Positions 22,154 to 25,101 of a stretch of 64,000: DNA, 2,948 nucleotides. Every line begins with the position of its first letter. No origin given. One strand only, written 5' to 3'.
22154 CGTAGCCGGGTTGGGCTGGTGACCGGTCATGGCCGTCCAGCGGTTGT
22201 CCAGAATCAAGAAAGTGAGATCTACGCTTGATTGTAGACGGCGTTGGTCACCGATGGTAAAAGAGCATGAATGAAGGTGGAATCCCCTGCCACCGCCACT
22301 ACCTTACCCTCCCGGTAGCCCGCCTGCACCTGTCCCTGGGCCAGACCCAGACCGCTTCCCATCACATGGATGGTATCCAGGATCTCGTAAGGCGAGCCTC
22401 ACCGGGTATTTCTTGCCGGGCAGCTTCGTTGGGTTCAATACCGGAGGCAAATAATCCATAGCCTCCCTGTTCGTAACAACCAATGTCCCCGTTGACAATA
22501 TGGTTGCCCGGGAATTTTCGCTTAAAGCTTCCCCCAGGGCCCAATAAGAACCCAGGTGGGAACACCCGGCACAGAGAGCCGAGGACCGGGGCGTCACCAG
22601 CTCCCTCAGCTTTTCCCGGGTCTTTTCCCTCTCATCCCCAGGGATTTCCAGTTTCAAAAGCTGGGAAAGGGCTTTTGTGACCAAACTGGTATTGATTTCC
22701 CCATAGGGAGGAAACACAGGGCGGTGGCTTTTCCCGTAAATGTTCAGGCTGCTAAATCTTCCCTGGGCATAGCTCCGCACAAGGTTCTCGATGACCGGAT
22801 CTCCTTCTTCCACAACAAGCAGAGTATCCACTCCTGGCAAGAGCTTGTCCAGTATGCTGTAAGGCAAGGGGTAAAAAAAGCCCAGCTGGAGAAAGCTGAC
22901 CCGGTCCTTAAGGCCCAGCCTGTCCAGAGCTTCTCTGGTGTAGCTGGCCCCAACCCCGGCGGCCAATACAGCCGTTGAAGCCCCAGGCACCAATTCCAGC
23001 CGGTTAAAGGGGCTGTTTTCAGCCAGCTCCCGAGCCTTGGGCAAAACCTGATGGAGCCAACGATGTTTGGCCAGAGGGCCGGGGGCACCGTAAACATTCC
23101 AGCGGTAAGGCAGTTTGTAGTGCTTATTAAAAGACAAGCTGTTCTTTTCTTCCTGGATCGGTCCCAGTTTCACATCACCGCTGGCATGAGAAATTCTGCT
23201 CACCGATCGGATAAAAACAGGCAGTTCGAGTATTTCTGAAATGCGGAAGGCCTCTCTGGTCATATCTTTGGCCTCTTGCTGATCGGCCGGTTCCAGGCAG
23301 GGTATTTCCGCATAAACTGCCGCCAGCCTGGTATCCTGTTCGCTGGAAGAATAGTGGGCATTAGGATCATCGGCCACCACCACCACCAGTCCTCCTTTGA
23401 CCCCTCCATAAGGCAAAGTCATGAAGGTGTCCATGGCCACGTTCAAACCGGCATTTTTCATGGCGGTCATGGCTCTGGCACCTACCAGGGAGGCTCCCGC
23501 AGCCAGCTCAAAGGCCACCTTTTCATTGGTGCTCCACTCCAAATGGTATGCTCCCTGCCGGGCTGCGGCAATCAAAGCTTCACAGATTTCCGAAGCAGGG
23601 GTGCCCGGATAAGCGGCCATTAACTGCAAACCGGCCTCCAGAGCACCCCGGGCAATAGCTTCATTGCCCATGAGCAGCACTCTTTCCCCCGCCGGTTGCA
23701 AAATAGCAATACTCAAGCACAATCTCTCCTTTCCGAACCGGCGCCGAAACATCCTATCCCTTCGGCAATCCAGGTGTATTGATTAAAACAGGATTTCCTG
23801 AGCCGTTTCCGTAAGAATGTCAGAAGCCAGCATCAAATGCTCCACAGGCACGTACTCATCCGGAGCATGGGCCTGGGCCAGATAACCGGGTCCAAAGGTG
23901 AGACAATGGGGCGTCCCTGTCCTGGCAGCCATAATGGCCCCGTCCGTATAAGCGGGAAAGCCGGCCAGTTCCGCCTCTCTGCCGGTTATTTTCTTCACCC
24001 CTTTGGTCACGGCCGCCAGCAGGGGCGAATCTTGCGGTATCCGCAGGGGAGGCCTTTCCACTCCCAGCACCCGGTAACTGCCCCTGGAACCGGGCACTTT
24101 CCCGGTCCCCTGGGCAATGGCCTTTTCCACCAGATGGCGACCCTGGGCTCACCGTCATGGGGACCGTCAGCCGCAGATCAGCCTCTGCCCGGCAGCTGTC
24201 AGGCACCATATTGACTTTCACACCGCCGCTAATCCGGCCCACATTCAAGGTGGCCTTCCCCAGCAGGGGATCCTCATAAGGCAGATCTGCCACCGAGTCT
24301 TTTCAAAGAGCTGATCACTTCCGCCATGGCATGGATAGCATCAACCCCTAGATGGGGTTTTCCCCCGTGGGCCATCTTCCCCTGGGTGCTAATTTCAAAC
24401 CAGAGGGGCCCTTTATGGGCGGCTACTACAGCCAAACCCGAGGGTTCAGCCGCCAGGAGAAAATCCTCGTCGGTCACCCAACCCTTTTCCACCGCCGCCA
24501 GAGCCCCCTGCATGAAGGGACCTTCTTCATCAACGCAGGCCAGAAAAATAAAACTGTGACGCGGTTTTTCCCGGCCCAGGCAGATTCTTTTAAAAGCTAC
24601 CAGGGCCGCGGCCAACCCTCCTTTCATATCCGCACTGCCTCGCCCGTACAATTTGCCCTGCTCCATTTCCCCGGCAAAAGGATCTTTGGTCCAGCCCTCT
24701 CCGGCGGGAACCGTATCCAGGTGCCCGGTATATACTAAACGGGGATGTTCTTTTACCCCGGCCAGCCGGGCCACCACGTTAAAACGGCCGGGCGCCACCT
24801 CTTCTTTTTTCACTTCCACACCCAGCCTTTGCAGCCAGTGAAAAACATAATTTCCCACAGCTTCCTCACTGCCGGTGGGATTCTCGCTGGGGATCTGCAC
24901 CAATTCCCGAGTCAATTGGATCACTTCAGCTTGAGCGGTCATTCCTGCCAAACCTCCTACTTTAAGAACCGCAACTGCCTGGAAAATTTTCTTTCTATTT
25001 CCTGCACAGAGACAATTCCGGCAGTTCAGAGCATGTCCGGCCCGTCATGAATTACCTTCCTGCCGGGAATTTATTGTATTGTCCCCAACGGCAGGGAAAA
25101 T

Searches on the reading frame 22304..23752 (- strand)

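Call 4: search_protein_families(library=pfam, proteins=[window:22304-23752:-])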
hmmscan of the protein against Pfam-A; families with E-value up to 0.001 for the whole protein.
window:22304-23752:- (482 aa): 1 family
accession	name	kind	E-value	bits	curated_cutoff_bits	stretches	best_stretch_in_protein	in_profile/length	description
PF01855.24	POR_N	-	1.9e-16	61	27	1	36-203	2-175/231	Pyruvate flavodoxin/ferredoxin oxidoreductase, thiamine diP-bdg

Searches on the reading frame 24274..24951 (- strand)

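Call 4: search_protein_families(library=pfam, proteins=[window:24274-24951:-])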
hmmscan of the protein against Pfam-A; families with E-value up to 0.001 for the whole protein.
window:24274-24951:- (225 aa): 3 families
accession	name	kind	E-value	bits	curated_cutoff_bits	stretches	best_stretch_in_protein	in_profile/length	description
PF01546.33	Peptidase_M20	-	5.4e-20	72.6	24.6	1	75-173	3-103/206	Peptidase family M20/M25/M40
PF07687.19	M20_dimer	-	5.4e-09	36.4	21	1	178-220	2-44/107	Peptidase dimerisation domain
PF04389.22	Peptidase_M28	-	6.2e-05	23.3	21.3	1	58-154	1-77/193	Peptidase family M28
